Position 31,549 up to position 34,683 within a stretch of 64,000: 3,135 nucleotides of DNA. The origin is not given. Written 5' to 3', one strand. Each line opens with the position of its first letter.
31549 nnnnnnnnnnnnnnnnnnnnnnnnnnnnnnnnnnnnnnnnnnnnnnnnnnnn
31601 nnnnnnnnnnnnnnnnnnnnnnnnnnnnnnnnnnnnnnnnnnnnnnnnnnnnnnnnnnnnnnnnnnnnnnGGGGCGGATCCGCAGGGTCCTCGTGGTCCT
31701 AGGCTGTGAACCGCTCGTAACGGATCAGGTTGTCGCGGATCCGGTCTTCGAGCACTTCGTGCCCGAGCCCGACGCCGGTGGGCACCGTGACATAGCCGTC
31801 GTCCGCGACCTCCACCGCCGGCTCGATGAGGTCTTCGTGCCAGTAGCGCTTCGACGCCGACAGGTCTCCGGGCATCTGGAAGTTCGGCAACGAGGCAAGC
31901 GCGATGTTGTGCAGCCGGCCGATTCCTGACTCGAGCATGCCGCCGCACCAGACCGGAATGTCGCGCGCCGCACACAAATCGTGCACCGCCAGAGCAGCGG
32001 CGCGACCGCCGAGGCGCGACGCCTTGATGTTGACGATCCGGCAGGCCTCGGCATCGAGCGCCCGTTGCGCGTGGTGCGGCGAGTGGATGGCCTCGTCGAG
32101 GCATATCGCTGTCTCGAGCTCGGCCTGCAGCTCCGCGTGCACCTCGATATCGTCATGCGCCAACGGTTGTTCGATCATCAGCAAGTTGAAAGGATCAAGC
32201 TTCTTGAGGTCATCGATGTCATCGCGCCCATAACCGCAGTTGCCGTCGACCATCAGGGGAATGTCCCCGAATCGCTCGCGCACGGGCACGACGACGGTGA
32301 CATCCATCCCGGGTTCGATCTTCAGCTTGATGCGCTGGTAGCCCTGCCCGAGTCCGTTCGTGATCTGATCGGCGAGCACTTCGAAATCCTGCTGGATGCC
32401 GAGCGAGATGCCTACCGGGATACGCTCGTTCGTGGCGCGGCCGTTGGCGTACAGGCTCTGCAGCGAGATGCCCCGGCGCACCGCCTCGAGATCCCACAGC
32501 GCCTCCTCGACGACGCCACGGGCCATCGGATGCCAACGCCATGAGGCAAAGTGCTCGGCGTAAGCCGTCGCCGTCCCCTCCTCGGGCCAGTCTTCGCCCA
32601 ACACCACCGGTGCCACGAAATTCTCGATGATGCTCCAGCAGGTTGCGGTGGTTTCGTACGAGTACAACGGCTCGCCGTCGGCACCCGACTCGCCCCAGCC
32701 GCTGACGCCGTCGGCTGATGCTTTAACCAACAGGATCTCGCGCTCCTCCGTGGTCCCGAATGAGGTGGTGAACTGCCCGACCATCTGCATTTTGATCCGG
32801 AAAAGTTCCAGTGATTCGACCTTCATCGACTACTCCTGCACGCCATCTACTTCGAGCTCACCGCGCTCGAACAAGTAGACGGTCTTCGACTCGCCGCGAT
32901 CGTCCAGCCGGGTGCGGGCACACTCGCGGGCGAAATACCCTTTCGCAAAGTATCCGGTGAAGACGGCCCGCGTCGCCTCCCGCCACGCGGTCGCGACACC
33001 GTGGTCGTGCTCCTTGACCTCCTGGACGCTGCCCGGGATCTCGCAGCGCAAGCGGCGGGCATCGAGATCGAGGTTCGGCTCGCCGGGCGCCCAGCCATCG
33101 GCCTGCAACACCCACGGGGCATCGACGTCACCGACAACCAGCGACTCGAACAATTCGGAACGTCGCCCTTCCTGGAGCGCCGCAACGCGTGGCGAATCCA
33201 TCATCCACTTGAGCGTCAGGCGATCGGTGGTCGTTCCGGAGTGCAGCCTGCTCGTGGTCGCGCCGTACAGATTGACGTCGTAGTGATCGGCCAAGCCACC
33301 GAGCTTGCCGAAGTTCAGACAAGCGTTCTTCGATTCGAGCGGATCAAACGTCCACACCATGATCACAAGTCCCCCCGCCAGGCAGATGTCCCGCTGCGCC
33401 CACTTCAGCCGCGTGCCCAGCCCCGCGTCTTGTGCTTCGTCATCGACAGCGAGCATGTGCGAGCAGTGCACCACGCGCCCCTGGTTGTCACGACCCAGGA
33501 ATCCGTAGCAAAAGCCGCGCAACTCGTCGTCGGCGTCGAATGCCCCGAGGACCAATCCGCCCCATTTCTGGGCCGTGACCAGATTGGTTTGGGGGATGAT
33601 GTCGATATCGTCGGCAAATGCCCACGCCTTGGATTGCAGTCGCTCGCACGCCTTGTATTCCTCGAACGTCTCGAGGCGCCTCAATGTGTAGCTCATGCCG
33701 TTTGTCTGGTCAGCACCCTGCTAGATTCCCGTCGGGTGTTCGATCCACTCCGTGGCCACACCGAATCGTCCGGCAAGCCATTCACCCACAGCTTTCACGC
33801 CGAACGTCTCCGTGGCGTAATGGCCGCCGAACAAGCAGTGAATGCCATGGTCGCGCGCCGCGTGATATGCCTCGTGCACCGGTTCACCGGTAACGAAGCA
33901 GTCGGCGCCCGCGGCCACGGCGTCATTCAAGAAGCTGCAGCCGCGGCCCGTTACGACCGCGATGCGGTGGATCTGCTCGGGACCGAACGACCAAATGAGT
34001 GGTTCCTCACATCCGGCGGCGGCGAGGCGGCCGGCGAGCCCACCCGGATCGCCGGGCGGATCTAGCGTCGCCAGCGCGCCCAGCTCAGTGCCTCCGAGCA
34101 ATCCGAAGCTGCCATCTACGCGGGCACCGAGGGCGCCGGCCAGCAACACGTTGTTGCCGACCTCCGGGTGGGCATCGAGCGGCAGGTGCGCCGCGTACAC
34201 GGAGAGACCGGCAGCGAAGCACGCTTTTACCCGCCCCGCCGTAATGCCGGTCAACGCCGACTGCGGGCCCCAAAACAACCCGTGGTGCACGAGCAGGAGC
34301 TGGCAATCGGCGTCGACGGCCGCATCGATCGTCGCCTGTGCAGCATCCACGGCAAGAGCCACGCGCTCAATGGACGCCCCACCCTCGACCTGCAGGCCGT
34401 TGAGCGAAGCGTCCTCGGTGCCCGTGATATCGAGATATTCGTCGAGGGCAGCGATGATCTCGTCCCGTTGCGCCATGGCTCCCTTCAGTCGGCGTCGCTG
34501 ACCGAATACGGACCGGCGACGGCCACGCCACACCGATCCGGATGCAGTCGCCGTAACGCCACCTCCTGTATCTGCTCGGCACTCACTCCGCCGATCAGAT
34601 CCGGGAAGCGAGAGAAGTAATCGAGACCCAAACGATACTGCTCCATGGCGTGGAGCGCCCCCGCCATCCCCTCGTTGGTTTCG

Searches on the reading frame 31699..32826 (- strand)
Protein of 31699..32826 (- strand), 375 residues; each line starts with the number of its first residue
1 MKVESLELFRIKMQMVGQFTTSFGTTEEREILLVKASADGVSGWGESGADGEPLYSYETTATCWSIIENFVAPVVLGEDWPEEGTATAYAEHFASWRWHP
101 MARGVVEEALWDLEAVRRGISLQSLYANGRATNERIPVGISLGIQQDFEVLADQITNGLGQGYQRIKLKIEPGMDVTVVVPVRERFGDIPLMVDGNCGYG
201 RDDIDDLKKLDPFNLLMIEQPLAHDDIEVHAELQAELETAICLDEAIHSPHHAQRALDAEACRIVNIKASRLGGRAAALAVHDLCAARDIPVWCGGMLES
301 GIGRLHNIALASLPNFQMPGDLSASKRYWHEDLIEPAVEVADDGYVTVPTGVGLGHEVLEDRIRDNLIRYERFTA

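Call 33: search_protein_families(library=pfam, proteins=[window:31699-32826:-], max_evalue=0.00001)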
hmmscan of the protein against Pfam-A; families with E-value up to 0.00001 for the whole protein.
window:31699-32826:- (375 aa): 2 families
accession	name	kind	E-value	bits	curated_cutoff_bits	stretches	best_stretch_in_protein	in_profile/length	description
PF13378.12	MR_MLE_C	-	3e-46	158.3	29.4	1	154-361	5-218/219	Enolase C-terminal domain-like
PF02746.21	MR_MLE_N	-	1.2e-11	45.3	22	1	18-125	15-115/117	Mandelate racemase / muconate lactonizing enzyme, N-terminal domain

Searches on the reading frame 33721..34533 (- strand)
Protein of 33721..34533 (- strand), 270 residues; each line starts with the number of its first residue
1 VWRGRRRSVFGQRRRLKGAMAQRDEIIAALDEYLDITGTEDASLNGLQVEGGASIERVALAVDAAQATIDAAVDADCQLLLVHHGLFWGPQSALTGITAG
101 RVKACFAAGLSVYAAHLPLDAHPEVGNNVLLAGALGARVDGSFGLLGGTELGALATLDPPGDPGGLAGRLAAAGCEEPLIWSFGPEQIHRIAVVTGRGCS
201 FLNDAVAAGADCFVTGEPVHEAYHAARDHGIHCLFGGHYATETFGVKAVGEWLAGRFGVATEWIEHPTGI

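Call 33: search_protein_families(library=pfam, proteins=[window:33721-34533:-], max_evalue=0.00001)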
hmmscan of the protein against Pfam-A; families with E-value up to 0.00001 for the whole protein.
window:33721-34533:- (270 aa): 1 family
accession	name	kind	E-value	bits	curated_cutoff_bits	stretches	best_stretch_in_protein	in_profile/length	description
PF01784.24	DUF34_NIF3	-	7.8e-57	193.2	23.4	1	22-259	2-245/256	Duf34/NIF3 (NGG1p interacting factor 3)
